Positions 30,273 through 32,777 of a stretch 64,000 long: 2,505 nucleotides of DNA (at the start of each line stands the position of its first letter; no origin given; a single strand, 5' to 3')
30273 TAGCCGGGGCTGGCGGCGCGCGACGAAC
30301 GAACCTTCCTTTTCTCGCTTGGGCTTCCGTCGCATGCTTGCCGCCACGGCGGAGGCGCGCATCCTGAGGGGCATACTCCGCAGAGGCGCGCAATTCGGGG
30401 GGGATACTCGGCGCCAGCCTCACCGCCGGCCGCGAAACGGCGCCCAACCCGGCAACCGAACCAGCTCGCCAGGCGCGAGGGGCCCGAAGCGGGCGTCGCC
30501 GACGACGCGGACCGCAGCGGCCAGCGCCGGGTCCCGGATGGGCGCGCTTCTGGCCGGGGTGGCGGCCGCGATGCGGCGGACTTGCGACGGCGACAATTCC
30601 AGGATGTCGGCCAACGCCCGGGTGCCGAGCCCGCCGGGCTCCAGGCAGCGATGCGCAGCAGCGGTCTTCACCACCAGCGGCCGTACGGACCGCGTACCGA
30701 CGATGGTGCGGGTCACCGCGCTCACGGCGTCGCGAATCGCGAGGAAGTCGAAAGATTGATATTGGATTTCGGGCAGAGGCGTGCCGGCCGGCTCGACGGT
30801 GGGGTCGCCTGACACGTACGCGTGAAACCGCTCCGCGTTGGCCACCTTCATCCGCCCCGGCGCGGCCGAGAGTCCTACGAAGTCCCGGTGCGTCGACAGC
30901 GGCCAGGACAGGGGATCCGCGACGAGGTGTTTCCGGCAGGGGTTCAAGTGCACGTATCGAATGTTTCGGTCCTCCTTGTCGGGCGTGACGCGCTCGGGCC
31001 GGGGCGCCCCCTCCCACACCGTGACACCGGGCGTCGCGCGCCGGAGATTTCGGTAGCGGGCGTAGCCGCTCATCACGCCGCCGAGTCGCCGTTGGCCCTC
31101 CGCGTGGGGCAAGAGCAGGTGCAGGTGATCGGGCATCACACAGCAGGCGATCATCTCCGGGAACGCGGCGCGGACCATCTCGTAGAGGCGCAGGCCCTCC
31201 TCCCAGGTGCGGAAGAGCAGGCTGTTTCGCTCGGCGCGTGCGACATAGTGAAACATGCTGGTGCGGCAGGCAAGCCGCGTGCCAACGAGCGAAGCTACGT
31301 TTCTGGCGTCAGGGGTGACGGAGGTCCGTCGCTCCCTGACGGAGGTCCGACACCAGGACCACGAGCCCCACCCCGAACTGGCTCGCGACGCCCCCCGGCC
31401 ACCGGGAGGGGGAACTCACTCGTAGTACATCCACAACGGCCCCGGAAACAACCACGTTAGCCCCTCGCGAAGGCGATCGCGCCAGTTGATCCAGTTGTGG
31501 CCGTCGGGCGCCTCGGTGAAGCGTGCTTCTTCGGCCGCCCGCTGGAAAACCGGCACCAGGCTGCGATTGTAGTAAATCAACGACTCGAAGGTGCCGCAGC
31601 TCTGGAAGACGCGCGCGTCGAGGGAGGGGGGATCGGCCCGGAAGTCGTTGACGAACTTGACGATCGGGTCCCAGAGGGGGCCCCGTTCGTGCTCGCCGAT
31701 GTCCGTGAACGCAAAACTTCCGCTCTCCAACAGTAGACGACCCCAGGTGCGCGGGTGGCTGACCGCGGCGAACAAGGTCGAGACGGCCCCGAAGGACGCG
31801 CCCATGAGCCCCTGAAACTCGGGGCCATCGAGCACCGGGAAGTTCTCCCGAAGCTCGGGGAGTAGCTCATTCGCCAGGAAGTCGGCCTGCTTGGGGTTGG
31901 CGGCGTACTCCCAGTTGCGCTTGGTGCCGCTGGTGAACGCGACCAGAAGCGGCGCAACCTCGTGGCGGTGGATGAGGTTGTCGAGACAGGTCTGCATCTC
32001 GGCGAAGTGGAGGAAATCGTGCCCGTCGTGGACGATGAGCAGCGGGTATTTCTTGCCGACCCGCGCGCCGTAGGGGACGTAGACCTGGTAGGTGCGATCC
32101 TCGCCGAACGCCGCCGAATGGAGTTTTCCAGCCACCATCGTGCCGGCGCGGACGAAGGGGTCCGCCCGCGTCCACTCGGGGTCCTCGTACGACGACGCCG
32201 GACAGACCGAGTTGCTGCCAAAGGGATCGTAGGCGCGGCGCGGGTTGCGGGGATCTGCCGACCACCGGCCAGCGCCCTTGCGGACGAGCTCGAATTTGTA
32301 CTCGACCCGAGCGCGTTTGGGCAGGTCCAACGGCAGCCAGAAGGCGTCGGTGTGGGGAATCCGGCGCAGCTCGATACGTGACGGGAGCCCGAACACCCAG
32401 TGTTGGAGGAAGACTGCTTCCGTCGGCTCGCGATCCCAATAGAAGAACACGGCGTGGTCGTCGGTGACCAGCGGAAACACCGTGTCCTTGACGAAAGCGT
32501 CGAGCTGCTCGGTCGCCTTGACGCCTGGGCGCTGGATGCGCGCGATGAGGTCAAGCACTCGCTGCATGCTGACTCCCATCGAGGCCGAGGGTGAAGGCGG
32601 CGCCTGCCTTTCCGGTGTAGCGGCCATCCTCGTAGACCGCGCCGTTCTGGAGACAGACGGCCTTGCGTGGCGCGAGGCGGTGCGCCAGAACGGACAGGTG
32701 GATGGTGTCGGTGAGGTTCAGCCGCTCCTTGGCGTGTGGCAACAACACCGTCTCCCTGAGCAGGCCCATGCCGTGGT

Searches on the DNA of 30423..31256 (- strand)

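Call 73: search_with_rna_model(model_id=R1, sources=[L047, L048, L049, L050], max_evalue=1)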
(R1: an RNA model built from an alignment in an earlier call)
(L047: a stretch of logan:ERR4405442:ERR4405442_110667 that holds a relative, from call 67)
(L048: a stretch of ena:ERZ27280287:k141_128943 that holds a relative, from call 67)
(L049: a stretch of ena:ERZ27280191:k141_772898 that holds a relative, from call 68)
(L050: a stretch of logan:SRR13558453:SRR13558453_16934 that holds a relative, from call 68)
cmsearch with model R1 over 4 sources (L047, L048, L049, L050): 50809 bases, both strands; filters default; matches with E-value up to 1: 0.
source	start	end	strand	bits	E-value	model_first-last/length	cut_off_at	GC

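Call 112: search_with_rna_model(model_id=R1, sources=[L056, L057, L058, L059, L060, L061], max_evalue=0.1)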
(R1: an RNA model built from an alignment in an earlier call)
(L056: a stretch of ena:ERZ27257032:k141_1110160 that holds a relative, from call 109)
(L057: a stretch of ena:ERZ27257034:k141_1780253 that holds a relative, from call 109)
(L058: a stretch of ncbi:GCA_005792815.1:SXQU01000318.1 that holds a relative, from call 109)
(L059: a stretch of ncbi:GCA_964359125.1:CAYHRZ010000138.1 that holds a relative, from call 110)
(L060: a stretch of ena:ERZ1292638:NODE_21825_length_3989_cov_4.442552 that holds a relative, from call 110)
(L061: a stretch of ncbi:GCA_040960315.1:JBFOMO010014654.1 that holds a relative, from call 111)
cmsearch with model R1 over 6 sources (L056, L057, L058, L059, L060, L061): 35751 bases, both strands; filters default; matches with E-value up to 0.1: 0.
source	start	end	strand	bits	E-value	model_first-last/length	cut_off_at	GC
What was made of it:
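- Loci around six RayT homologues (about 87 kb of sequence held, partly redundant) hold no copy of the element (calls 73, 112).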

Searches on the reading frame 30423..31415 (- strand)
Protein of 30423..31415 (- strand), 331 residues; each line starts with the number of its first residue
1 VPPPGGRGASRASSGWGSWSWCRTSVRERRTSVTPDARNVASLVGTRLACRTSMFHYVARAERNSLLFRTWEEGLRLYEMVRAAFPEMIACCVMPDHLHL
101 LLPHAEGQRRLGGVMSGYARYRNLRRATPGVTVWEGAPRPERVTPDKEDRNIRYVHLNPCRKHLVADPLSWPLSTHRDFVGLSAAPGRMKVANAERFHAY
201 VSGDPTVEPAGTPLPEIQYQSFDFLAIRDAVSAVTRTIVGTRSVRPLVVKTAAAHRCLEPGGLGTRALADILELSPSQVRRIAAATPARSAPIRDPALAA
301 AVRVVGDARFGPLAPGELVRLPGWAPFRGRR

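Call 17: search_protein_families(library=pfam, proteins=[window:30423-31256:-], max_evalue=0.01)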
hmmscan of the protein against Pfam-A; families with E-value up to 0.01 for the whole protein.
window:30423-31256:- (278 aa): 0 families

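Call 50: search_protein_families(library=pfam, proteins=[window:30423-31415:-], max_evalue=0.001)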
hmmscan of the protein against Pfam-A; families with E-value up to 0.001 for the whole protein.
window:30423-31415:- (331 aa): 0 families

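Call 57: search_protein_families(library=ncbifam, proteins=[window:30423-31256:-], max_evalue=0.1)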
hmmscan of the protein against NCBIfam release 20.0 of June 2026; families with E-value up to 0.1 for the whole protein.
window:30423-31256:- (278 aa): 1 family
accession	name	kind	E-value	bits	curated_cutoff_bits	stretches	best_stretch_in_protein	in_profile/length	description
NF047646.1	REP_Tyr_transpos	equivalog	2e-09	37.5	80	1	34-121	48-146/146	REP-associated tyrosine transposase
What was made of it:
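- On REP/REPIN-RAYT system: ORF 30420-31256: NCBIfam REP_Tyr_transpos E=2e-9, but 37.5 bits is below the cutoff of 80 (call 57).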

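Call 63: search_solved_structures(query=window:30423-31256:-, max_evalue=1, show_alignments=2)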
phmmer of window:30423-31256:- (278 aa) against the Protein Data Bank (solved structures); distinct sequences matched with E-value up to 1: 1.
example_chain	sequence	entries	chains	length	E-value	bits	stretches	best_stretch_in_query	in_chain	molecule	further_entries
4er8_A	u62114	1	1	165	0.0045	19.7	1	10-126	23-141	TnpArep for protein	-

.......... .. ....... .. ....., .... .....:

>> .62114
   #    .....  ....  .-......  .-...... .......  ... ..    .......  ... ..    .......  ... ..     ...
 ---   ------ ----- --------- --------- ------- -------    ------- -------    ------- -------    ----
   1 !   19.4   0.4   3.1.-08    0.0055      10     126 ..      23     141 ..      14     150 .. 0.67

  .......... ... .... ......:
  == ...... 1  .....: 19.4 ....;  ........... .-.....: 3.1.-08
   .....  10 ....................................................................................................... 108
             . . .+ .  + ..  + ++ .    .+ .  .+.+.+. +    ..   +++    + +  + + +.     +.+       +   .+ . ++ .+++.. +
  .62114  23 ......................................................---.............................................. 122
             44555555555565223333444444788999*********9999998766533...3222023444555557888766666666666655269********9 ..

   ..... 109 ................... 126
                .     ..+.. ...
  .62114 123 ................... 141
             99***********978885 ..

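Call 64: search_protein_families(library=pfam, proteins=[window:30423-31256:-], max_evalue=10)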
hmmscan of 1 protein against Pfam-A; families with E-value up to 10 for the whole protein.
window:30423-31256:- (278 aa): 0 families
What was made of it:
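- On REP/REPIN-RAYT system: Pfam Y1_Tnp is not hit by the window protein (calls 17, 64).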

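Call 66: find_homologous_proteins(query=window:30423-31256:-, max_evalue=0.00001)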
Query window:30423-31256:- (278 aa): 207 proteins with E <= 0.00001 among 8000 candidates; the best 120 are listed.
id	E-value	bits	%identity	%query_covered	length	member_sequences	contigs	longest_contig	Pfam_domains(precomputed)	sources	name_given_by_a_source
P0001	7.4e-174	595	94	100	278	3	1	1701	-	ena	-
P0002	6.1e-126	438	70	100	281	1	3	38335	-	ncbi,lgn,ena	-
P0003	1.3e-121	423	68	100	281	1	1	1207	-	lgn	-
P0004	3.9e-119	415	67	100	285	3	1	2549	-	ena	-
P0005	5.1e-118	412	68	100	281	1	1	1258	-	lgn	-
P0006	4.8e-117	408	66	100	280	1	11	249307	-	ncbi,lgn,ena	-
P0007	1.1e-113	397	66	100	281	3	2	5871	-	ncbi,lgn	-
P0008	2.7e-113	396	64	100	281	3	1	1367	-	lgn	-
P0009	1.2e-112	394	65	100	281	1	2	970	-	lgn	-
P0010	1.3e-110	387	63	100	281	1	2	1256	-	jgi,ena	jgi:hypothetical protein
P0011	1.1e-109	384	63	100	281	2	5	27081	-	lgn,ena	-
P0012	2.0e-101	357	60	100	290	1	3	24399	-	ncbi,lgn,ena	-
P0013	9.7e-100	352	58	100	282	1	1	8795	-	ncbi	-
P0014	1.2e-94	335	56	100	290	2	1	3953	-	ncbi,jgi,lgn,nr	ncbi:MAG: hypothetical protein FJ090_20410 [Deltaproteobacteria bacterium]|nr:hypothetical protein [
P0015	4.1e-89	317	57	100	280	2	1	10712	-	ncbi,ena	-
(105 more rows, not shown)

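Call 67: find_encoding_contigs(protein=P0002, flank=10000, max_places=2)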
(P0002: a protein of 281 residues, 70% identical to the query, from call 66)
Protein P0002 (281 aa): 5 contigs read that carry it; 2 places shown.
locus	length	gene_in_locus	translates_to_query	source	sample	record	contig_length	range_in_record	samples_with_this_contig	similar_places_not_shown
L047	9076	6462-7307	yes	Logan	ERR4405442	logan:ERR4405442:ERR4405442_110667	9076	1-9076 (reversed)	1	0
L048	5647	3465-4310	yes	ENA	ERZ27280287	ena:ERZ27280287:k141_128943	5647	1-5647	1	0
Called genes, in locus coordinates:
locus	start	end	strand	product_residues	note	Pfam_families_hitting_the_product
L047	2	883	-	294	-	?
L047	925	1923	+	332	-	PF00069:Pkinase, PF07714:PK_Tyr_Ser-Thr, PF01636:APH (faint)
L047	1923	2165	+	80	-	-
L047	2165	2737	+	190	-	-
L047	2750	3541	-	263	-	PF00005:ABC_tran, PF13304:AAA_21 (weak)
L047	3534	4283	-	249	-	PF02405:MlaE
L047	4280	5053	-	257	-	PF02405:MlaE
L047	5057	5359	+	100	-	-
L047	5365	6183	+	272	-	PF00753:Lactamase_B, PF23023:Anti-Pycsar_Apyc1 (weak), PF12706:Lactamase_B_2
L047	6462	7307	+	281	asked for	-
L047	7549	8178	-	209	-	PF00551:Formyl_trans_N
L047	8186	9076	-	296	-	?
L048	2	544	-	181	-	?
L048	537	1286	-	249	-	PF02405:MlaE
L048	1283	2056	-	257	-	PF02405:MlaE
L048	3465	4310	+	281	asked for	-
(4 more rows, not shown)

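Call 68: find_encoding_contigs(protein=P0006, flank=10000, max_places=2)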
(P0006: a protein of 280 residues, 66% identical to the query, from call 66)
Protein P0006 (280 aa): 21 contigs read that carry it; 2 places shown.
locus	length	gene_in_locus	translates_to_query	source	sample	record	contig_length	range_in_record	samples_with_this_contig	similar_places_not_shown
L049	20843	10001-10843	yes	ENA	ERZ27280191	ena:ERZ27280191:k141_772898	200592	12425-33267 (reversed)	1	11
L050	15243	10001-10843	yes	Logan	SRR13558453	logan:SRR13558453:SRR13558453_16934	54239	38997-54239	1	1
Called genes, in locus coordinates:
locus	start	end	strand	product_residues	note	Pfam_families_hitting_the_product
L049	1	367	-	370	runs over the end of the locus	PF01266:DAO, PF07992:Pyr_redox_2 (faint), PF13450:NAD_binding_8 (faint)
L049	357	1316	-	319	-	PF00535:Glycos_transf_2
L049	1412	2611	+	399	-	PF00375:SDF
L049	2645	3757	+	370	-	PF13477:Glyco_trans_4_2 (faint), PF13439:Glyco_transf_4, PF13579:Glyco_trans_4_4, PF00534:Glycos_transf_1, PF13692:Glyco_trans_1_4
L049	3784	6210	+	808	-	PF01564:Spermine_synth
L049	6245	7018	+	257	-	-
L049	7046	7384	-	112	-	PF00576:Transthyretin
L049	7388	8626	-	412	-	PF17957:Big_7 (faint), PF00932:LTD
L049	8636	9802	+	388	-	PF02541:Ppx-GppA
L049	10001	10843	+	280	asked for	-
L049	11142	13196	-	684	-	PF13089:PP_kinase_N, PF02503:PP_kinase, PF17941:PP_kinase_C_1, PF13091:PLDc_2 (faint), PF13090:PP_kinase_C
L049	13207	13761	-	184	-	PF01641:SelR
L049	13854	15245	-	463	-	PF13638:PIN_4, PF13604:AAA_30 (faint), PF02562:PhoH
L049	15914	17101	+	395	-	PF13645:YkuD_2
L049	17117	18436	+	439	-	-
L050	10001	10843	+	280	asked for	-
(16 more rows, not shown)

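Call 97: search_solved_structures(query=A7, max_evalue=1)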
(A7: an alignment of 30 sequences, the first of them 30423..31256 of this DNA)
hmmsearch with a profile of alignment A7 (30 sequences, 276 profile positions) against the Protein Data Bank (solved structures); distinct sequences matched with E-value up to 1: 8.
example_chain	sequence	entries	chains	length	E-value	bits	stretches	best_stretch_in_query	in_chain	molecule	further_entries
4er8_A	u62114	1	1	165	6.6e-07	32.3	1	30-125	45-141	TnpArep for protein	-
2xm3_A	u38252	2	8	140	0.0095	18.7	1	24-57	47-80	TRANSPOSASE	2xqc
2xo6_A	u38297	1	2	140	0.0098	18.6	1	24-57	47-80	TRANSPOSASE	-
2xma_A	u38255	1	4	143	0.0099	18.6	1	24-57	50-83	TRANSPOSASE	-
2fyx_A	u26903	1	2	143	0.029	17.1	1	3-55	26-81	transposase, putative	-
2f4f_A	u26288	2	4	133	0.04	16.6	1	14-50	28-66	Transposase, putative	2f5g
2ec2_A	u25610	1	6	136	0.077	15.7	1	25-50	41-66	136aa long hypothetical transposase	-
1s3j_A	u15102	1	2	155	0.52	13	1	191-256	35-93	YusO protein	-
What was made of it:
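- On REP/REPIN-RAYT system: A profile of 30 homologues hits 4ER8 TnpA-REP at E=6.6e-7, ahead of the ISDra2 and IS200 transposases (call 97).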

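Call 98: search_protein_families(library=pfam, alignment_id=A7, max_evalue=0.01)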
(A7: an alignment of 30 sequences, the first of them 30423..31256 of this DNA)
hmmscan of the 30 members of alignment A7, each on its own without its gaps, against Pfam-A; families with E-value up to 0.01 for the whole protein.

A. member 1, window:30423-31256:- (278 aa): 0 families

B. families by the number of members that match (of 30 scanned): 3 families
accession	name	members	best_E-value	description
PF20432.4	Xre-like-HTH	2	0.0021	Antitoxin Xre-like helix-turn-helix domain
PF01797.21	Y1_Tnp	2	0.003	Transposase IS200 like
PF13384.12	HTH_23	1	0.0037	Homeodomain-like domain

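Call 104: search_dna_similar(query=window:30423-31256:-, collection=plasmids, mode=protein, max_evalue=0.00001, max_rows=10)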
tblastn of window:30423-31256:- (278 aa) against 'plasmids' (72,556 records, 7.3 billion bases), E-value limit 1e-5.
No match.

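Call 109: find_encoding_contigs(protein=P0012, flank=4000, max_places=3)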
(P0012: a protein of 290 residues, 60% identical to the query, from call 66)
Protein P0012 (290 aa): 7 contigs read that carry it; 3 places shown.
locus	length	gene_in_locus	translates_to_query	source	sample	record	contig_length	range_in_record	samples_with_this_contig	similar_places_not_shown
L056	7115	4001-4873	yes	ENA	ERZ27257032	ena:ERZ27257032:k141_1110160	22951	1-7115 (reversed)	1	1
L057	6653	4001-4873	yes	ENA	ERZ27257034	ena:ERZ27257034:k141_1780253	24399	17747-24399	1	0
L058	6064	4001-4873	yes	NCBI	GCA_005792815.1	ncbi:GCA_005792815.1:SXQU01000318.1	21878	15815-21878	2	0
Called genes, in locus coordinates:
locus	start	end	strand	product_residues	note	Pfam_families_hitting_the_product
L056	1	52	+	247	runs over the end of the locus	PF01209:Ubie_methyltran, PF03141:Methyltransf_29, PF13489:Methyltransf_23, PF05148:Methyltransf_8 (faint), PF08241:Methyltransf_11, PF08242:Methyltransf_12, PF13649:Methyltransf_25, PF13847:Methyltransf_31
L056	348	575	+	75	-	PF04014:MazE_antitoxin (weak)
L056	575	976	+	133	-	PF01850:PIN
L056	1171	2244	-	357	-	PF08713:DNA_alkylation (faint)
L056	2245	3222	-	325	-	PF00174:Oxidored_molyb, PF03404:Mo-co_dimer (faint)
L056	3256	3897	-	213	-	PF00834:Ribul_P_3_epim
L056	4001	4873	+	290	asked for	-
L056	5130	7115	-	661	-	?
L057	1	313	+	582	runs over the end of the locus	PF00239:Resolvase, PF07508:Recombinase, PF13408:Zn_ribbon_recom (weak)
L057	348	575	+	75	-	PF04014:MazE_antitoxin (weak)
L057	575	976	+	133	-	PF01850:PIN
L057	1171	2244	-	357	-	PF08713:DNA_alkylation (faint)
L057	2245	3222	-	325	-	PF00174:Oxidored_molyb, PF03404:Mo-co_dimer (faint)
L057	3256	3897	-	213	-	PF00834:Ribul_P_3_epim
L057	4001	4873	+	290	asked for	-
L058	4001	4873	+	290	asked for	-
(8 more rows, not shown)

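Call 110: find_encoding_contigs(protein=P0015, flank=4000, max_places=3)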
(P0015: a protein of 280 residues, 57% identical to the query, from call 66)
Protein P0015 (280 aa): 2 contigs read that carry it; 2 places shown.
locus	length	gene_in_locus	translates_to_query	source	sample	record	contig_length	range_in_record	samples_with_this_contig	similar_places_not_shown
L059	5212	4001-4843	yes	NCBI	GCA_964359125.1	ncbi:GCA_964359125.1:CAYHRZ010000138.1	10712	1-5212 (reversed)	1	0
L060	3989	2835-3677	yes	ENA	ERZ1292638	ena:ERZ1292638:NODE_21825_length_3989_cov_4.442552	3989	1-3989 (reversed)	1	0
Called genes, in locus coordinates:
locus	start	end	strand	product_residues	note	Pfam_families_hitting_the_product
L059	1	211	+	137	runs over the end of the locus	-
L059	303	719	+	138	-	PF25857:DUF7957 (weak)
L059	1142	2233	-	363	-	-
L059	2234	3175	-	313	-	PF00174:Oxidored_molyb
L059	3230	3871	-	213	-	PF00834:Ribul_P_3_epim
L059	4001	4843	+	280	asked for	-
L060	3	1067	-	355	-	?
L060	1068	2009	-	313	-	PF00174:Oxidored_molyb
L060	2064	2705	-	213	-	PF00834:Ribul_P_3_epim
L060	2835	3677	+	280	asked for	-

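Call 111: find_encoding_contigs(protein=P0013, flank=4000, max_places=3)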
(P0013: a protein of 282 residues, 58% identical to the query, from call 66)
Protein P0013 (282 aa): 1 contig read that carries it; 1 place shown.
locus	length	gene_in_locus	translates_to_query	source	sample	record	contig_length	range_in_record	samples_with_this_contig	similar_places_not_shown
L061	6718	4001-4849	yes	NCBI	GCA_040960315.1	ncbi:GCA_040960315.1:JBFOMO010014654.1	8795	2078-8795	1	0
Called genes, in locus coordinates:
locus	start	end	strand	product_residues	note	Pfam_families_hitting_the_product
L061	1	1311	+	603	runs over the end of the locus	PF00239:Resolvase, PF07508:Recombinase, PF13408:Zn_ribbon_recom (weak)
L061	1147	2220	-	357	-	PF08713:DNA_alkylation (weak)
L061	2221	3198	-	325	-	PF00174:Oxidored_molyb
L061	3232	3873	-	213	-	PF00834:Ribul_P_3_epim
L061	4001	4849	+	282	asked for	-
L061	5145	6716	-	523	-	?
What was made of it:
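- Tried and rejected: Linking the RayT homologues to MAGs that carry the element: the six homologue loci fetched came from other genomes (calls 67, 68, 109-111).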

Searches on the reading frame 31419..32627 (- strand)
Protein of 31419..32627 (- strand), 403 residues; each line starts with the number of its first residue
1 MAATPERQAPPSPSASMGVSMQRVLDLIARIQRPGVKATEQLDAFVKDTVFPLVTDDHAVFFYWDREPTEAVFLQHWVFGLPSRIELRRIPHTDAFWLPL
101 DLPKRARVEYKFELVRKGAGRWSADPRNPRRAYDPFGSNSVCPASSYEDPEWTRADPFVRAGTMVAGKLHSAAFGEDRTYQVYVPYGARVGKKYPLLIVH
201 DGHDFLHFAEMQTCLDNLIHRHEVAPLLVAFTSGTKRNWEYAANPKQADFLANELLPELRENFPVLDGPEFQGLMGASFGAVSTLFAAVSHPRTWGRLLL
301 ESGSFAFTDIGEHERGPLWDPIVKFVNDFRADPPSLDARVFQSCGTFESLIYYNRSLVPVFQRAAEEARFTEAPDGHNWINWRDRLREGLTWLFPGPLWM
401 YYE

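Call 17: search_protein_families(library=pfam, proteins=[window:31419-32627:-], max_evalue=0.01)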
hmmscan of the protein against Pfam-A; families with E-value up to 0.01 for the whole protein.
window:31419-32627:- (403 aa): 1 family
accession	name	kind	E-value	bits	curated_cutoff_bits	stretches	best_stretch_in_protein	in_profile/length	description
PF00756.26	Esterase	-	4.4e-19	69.7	22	1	171-392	1-250/251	Putative esterase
